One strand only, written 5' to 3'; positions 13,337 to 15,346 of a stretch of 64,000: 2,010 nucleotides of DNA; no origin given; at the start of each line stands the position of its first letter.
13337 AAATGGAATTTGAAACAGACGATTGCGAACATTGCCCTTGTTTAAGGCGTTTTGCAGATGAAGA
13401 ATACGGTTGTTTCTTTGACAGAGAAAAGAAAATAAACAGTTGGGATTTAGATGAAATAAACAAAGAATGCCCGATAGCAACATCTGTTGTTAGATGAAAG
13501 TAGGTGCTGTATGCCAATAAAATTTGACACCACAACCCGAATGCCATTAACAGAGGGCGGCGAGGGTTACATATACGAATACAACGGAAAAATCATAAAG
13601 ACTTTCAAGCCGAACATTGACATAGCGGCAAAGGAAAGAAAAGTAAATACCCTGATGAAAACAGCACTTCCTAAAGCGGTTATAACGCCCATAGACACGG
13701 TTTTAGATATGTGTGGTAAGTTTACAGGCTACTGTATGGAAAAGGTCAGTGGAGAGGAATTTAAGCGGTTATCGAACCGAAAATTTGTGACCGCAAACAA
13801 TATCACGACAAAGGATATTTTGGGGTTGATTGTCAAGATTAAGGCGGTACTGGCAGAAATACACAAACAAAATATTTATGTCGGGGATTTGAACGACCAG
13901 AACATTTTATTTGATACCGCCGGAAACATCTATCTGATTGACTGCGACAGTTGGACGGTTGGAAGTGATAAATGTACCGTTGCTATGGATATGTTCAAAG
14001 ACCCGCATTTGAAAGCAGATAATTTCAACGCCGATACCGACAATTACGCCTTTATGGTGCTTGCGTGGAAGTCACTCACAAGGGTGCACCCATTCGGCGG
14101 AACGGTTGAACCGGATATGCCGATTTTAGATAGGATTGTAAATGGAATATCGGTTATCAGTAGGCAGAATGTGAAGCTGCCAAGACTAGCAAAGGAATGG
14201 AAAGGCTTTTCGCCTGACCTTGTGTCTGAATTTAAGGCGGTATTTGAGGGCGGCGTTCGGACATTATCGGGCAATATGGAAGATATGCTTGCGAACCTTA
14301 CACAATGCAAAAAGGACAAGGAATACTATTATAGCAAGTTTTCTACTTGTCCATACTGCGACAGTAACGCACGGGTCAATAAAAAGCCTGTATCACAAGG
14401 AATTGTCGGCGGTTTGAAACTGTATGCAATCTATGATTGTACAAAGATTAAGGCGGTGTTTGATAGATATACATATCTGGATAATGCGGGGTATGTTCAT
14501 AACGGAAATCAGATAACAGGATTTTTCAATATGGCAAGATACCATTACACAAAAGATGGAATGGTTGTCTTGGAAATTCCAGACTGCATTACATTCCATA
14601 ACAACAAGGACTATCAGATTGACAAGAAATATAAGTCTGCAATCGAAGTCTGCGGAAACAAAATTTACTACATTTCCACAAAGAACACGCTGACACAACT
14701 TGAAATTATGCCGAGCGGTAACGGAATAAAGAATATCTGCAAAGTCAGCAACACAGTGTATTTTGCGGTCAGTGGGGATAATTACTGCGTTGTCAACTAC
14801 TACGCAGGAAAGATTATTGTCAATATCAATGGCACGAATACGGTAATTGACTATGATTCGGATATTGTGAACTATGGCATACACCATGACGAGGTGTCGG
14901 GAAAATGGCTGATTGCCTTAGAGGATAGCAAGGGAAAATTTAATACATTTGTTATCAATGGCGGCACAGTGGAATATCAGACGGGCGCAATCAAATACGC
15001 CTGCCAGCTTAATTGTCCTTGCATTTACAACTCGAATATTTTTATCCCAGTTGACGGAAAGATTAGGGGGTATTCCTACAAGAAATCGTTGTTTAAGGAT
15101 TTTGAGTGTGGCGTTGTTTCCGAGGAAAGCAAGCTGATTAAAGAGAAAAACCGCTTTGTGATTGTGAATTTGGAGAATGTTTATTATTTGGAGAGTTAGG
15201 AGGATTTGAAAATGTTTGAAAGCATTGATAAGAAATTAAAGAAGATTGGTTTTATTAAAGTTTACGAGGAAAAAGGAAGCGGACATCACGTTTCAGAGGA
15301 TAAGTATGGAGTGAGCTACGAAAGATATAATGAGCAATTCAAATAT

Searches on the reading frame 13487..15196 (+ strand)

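Call 75: search_protein_families(library=pfam, proteins=[window:13487-15196:+], max_evalue=0.001)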
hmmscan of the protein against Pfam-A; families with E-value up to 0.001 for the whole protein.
window:13487-15196:+ (570 aa): 1 family
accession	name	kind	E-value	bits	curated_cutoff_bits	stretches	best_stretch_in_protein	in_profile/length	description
PF00069.31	Pkinase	-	3.9e-06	26.9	31.7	1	62-216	57-212/263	Protein kinase domain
